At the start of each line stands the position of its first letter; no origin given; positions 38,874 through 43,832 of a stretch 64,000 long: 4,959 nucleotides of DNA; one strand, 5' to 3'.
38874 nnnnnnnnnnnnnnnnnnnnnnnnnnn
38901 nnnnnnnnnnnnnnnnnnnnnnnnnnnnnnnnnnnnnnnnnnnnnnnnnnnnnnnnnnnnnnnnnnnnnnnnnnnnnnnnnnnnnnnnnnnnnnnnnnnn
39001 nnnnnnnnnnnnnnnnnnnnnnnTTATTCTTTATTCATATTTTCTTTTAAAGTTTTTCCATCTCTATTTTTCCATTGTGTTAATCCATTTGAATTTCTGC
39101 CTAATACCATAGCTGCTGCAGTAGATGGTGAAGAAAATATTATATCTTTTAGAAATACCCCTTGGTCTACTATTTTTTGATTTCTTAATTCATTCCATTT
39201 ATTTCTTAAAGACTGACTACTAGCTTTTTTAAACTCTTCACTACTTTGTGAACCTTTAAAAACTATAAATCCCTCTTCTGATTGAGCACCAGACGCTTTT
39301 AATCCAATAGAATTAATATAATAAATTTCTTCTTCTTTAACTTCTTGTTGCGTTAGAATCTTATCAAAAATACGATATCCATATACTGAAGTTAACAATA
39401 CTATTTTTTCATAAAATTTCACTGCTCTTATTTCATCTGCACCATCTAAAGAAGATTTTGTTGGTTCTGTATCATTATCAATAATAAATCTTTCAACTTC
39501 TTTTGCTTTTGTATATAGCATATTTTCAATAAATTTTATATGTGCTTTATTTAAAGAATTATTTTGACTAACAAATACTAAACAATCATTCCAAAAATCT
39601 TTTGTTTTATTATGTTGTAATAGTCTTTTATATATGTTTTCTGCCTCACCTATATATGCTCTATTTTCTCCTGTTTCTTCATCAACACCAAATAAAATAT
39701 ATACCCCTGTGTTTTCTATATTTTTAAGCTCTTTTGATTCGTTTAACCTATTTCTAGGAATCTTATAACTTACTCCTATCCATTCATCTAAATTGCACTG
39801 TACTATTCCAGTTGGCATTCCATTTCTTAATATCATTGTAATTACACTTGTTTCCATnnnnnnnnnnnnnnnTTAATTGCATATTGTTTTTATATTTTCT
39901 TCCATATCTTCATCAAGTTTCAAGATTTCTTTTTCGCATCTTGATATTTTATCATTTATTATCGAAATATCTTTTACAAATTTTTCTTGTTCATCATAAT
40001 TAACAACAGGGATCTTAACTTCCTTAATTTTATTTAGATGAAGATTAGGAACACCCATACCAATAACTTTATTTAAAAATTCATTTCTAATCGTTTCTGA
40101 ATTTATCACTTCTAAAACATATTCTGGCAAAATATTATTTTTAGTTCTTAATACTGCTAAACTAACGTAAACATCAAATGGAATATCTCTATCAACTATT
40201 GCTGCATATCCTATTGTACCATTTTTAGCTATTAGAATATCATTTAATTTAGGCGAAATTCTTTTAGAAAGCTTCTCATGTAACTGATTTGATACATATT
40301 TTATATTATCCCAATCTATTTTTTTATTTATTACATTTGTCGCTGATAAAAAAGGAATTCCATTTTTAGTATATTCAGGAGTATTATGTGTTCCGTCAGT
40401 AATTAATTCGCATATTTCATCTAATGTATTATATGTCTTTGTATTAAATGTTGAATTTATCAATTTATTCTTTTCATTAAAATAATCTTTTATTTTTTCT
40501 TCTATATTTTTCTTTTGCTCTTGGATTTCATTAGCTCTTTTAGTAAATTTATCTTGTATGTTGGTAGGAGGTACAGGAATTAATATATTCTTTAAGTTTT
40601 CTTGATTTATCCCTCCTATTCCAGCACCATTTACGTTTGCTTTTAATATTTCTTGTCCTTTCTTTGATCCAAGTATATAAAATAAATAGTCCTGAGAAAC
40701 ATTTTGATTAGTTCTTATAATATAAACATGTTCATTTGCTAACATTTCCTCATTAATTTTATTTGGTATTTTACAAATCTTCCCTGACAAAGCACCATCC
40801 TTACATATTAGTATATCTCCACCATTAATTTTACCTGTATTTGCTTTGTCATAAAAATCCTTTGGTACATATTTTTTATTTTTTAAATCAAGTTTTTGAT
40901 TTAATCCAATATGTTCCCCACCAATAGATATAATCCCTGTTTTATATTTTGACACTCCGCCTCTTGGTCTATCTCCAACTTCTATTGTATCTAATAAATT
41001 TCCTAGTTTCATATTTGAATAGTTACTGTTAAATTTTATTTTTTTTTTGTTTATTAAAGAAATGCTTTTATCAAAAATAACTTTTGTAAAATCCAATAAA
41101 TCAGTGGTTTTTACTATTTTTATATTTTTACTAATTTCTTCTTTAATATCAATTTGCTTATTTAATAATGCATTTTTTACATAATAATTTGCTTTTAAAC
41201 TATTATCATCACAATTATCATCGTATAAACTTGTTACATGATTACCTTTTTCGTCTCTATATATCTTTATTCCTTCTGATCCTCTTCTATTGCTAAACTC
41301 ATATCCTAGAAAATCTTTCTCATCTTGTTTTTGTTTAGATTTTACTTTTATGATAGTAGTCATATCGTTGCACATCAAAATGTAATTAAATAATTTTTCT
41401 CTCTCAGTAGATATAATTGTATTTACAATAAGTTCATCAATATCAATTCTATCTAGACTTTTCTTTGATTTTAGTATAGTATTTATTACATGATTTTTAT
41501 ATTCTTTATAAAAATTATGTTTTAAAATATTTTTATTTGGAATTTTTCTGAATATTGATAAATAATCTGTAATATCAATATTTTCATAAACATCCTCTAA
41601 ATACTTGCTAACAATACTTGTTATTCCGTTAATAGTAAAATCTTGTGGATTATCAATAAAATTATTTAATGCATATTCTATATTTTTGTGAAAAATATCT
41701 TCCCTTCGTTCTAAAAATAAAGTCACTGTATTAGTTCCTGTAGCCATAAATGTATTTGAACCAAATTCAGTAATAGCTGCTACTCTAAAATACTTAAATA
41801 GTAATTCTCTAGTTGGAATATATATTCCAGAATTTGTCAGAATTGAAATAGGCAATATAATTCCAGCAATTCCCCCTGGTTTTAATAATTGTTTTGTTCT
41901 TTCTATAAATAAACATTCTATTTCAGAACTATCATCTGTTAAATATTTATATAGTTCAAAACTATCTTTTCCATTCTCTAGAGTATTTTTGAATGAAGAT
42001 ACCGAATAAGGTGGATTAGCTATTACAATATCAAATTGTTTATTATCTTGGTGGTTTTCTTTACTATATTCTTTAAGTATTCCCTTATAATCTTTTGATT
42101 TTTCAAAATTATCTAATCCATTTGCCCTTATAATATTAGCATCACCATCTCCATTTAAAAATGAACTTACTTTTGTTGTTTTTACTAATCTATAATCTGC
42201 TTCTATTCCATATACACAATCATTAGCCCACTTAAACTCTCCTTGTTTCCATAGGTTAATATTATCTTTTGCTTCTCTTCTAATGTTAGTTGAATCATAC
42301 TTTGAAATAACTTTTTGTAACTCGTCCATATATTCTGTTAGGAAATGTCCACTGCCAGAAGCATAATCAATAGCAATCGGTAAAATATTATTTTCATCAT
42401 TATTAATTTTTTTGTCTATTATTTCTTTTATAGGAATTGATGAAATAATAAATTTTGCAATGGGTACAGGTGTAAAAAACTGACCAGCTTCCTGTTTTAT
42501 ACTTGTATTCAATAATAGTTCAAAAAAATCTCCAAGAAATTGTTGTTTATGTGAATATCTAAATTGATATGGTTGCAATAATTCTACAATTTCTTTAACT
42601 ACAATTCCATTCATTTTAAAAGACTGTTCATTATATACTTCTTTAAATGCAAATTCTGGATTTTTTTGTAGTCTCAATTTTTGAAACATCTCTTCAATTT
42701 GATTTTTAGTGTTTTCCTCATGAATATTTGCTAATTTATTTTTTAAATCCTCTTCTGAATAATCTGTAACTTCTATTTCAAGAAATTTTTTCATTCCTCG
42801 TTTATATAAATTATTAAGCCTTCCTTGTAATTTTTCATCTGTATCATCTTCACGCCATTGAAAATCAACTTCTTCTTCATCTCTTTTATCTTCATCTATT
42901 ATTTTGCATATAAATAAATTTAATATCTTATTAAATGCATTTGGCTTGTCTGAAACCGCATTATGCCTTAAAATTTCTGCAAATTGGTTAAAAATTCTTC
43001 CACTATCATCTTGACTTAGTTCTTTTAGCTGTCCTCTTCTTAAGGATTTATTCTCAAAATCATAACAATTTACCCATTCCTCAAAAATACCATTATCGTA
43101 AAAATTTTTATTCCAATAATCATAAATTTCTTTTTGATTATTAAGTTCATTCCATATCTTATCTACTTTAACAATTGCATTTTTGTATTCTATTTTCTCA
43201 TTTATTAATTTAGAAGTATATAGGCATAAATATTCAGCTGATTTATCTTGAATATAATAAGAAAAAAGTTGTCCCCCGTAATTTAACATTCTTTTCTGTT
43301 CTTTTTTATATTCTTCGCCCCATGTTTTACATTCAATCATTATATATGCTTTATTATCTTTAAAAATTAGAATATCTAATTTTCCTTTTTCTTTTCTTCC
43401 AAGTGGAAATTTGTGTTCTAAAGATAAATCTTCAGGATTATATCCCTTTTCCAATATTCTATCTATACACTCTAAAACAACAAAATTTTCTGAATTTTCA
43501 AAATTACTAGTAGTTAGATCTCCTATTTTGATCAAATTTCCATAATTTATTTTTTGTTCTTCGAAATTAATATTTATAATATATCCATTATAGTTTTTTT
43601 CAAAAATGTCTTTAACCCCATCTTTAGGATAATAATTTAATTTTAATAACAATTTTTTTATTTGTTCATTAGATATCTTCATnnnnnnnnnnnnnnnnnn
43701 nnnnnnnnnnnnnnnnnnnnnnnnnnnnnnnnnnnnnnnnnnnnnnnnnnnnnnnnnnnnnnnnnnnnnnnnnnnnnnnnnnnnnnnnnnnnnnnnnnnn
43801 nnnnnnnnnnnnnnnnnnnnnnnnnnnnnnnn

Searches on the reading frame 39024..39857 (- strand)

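Call 59: search_protein_families(library=pfam, proteins=[window:39024-39857:-], max_evalue=0.001)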
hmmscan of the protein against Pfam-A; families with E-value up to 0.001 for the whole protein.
window:39024-39857:- (277 aa): 2 families
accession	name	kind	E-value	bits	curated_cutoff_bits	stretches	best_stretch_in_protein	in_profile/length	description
PF14267.11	DUF4357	-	1.5e-17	63.7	38.4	1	226-270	6-54/54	Domain of unknown function (DUF4357)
PF01541.30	GIY-YIG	-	1.4e-05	25.8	22.6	1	51-128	3-71/78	GIY-YIG catalytic domain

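Call 61: search_protein_families(library=padloc, proteins=[window:39024-39857:-], max_evalue=0.00001)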
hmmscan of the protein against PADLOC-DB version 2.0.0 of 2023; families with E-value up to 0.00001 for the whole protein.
window:39024-39857:- (277 aa): 7 families
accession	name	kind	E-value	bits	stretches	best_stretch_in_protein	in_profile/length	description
PDLC04925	PDC-S14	-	1.9e-94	314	1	4-274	17-295/301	-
PDLC04923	PDC-S14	-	6.8e-79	263.2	1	4-275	25-311/320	-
PDLC04922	PDC-S14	-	1.5e-45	153.8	2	5-177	5-171/305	-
PDLC04924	PDC-S14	-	1.1e-26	92.2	1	35-267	35-274/280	-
PDLC04921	PDC-S14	-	1.4e-17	61.9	1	48-264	47-255/280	-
PDLC05040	PDC-S57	-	7.2e-14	50.2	1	193-272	148-223/229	-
PDLC02190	DUF3780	-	2.4e-08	31.6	1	173-272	247-354/361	-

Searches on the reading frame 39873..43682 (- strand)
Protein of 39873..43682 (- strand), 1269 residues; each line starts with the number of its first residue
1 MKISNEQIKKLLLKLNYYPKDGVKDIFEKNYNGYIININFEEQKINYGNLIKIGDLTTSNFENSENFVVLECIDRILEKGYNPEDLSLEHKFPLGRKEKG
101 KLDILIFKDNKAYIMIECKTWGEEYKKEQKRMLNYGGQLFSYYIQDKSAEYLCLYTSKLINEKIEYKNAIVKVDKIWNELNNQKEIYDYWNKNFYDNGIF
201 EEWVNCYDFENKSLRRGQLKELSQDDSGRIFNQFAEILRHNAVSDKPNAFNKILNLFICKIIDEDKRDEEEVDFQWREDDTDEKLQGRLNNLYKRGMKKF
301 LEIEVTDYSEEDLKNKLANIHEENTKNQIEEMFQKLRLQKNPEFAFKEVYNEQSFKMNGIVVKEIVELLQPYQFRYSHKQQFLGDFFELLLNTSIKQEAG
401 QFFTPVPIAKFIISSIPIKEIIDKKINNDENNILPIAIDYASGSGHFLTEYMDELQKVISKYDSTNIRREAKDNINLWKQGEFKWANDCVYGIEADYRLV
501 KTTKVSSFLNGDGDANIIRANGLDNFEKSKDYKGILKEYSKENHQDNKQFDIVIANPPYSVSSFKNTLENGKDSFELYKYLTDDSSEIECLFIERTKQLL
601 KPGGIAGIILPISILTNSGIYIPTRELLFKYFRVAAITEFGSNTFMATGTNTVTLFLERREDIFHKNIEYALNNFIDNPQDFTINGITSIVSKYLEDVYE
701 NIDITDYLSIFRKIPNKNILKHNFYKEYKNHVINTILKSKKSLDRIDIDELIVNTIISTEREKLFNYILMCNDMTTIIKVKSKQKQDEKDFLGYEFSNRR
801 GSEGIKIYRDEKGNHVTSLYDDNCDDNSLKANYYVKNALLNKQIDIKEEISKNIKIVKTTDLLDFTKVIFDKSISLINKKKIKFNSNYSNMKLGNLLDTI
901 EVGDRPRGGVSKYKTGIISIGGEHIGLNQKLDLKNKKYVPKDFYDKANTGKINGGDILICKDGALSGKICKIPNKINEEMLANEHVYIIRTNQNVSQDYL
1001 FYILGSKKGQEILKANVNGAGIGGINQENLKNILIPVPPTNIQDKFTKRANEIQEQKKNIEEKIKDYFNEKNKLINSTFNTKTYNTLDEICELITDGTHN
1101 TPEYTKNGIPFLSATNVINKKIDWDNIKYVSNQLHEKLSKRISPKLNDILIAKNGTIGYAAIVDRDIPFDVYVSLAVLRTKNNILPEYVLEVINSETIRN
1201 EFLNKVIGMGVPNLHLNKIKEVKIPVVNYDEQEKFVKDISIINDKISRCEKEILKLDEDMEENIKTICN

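Call 61: search_protein_families(library=padloc, proteins=[window:39873-43682:-], max_evalue=0.00001)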
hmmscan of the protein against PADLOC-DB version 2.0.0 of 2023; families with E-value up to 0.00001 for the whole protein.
window:39873-43682:- (1269 aa): 93 families (the best 25 are shown)
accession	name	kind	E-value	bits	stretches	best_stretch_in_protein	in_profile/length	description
PDLC03624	REase_MTase_IIG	-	4e-225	748.5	1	3-1259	2-1260/1271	Type IIG restriction enzyme-methyltransferase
PDLC03615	REase_MTase_IIG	-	3.7e-130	433.5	1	23-900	19-903/953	Type IIG restriction enzyme-methyltransferase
PDLC03069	Specificity_I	-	3.8e-45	152.7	2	1086-1248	194-363/387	Type I specificity subunit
PDLC03169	Specificity_I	-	3.9e-43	146.5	2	1069-1238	208-381/461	Type I specificity subunit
PDLC03179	Specificity_I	-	1e-42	144.8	2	1084-1253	396-569/589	Type I specificity subunit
PDLC03100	Specificity_I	-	4.1e-39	133.1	2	865-1081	181-390/392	Type I specificity subunit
PDLC03072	Specificity_I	-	4.5e-39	132.7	2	924-1073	274-427/448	Type I specificity subunit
PDLC03089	Specificity_I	-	8.3e-39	131.9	2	886-1046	3-161/446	Type I specificity subunit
PDLC04137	mad5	-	1.1e-35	121.6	1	892-1262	7-388/392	mads_5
PDLC03108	Specificity_I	-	3.3e-35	120.2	2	1089-1255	252-418/452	Type I specificity subunit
PDLC03173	Specificity_I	-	1.3e-34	118.1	1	858-1045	21-206/463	Type I specificity subunit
PDLC03073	Specificity_I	-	4.5e-34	116.3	2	909-1064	38-191/437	Type I specificity subunit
PDLC03086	Specificity_I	-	4.9e-33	112.8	2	1087-1248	12-179/458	Type I specificity subunit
PDLC03168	Specificity_I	-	6.1e-33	113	2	1086-1247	9-170/459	Type I specificity subunit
PDLC03105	Specificity_I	-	6.1e-32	109.6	2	1090-1255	249-414/448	Type I specificity subunit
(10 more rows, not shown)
